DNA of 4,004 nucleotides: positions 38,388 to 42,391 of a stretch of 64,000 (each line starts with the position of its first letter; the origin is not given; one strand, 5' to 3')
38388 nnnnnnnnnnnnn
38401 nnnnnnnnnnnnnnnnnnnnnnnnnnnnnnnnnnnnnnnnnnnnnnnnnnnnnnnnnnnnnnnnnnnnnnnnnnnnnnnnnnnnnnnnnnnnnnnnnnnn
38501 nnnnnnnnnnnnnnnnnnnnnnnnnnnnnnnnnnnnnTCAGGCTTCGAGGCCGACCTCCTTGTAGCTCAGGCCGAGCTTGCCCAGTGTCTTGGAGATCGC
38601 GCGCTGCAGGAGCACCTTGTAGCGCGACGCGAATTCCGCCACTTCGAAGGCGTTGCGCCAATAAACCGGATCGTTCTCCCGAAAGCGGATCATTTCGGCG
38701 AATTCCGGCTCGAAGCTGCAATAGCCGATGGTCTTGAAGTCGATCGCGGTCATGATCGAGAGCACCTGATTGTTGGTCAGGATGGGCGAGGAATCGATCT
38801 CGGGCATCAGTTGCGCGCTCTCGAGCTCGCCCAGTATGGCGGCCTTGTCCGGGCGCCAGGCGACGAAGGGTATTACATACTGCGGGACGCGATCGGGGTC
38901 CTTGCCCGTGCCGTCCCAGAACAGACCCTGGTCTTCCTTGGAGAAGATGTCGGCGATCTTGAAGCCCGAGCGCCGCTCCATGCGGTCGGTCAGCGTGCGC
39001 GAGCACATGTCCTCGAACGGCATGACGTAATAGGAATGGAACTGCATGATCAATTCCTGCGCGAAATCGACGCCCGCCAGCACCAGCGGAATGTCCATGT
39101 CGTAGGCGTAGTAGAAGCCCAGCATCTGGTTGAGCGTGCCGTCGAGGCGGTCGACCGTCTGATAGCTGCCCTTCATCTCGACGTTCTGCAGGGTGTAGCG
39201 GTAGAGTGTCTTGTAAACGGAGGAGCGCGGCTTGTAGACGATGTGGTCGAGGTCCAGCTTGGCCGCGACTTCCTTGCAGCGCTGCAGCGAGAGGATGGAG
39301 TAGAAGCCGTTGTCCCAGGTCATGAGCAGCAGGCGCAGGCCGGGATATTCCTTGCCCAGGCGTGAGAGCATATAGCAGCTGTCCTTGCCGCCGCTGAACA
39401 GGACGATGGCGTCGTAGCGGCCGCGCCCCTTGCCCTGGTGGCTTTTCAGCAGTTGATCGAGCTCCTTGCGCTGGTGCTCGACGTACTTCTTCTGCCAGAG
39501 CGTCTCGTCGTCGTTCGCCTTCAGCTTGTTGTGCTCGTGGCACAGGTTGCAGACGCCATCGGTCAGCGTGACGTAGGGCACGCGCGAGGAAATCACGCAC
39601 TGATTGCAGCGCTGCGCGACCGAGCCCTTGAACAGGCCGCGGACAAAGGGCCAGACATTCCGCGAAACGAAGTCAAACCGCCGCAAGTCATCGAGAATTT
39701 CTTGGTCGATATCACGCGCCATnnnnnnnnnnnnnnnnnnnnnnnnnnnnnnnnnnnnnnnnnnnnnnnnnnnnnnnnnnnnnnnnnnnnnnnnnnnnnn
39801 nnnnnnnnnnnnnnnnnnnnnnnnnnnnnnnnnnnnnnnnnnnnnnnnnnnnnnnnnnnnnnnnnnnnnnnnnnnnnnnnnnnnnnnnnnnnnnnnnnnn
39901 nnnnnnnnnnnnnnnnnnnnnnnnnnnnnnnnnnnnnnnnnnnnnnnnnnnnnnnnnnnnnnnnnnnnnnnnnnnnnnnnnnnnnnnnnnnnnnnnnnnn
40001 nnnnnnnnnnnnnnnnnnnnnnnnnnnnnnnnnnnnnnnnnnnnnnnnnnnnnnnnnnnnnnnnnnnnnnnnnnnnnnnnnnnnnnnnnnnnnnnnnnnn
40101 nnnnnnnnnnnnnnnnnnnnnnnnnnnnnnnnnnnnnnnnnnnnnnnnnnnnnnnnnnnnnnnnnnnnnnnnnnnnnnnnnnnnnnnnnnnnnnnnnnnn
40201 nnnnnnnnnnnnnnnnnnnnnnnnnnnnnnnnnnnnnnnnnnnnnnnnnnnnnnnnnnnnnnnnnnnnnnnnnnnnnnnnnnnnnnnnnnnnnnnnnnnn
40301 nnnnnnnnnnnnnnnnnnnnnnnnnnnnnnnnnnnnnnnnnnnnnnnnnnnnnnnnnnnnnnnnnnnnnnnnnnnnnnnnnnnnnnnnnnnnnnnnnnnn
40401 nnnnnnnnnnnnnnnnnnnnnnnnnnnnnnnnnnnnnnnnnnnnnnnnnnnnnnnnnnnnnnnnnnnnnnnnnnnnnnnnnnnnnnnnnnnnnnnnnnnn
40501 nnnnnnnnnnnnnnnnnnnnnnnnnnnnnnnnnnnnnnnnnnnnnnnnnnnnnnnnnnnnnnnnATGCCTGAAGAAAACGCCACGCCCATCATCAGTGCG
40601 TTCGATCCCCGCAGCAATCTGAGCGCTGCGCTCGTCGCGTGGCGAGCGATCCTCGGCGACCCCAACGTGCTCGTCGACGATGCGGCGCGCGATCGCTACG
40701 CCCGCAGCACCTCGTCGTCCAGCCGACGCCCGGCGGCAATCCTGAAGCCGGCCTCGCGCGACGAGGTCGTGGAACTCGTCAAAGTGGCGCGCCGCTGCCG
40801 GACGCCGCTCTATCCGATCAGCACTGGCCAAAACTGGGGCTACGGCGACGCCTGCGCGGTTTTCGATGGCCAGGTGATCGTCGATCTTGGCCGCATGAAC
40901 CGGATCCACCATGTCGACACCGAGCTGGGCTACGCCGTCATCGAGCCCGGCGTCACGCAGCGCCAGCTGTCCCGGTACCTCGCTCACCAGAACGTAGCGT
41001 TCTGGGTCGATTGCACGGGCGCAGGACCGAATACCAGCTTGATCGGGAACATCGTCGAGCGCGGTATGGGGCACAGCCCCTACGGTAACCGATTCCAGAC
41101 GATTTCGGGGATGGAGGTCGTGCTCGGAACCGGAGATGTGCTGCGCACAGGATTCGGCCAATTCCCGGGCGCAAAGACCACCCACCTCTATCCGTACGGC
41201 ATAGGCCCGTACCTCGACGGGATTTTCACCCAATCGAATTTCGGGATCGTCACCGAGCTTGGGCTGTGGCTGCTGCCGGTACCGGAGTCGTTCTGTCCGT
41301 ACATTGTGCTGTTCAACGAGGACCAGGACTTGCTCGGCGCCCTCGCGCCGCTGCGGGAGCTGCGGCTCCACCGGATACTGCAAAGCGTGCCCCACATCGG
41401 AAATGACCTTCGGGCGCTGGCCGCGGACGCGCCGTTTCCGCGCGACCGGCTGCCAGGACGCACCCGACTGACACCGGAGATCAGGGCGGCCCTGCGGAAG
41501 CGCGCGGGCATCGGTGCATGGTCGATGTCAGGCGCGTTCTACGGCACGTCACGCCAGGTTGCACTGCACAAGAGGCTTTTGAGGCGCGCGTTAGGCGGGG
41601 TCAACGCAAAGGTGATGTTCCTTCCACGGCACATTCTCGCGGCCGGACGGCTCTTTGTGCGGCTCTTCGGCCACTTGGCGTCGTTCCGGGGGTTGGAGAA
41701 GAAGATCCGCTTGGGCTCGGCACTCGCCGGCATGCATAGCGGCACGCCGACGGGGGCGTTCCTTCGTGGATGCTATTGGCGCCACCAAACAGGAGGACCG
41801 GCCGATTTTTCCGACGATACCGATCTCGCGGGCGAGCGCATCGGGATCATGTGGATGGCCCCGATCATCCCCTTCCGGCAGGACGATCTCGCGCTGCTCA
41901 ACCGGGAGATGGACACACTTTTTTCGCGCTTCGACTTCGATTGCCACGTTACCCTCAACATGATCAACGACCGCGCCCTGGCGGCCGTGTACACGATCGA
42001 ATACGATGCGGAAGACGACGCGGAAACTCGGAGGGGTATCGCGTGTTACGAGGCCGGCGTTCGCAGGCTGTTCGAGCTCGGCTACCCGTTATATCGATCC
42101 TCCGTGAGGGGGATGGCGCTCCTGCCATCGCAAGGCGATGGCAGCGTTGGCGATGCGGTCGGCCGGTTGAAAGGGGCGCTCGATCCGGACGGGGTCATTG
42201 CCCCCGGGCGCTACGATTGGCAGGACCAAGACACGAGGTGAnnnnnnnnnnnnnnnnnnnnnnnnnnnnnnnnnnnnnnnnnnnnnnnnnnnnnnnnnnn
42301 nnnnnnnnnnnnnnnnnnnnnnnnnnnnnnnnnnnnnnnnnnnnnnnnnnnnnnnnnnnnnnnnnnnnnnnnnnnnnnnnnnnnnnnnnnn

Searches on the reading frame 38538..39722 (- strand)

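Call 38: search_protein_families(library=ncbifam, proteins=[window:38538-39722:-], max_evalue=1e-8)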
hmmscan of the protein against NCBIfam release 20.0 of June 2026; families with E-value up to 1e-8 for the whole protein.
window:38538-39722:- (394 aa): 1 family
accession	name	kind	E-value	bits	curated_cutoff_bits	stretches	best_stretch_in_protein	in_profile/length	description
TIGR03573.1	WbuX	subfamily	2.8e-27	96.1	203.2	1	37-225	2-176/344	N-acetyl sugar amidotransferase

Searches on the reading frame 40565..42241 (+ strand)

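Call 38: search_protein_families(library=ncbifam, proteins=[window:40565-42241:+], max_evalue=1e-8)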
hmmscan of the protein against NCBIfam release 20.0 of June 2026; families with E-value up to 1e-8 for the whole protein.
window:40565-42241:+ (558 aa): 1 family
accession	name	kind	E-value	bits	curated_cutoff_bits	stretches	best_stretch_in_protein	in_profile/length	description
TIGR00387.1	glcD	equivalog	9.9e-17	60.9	567.9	1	61-252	3-186/413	glycolate oxidase subunit GlcD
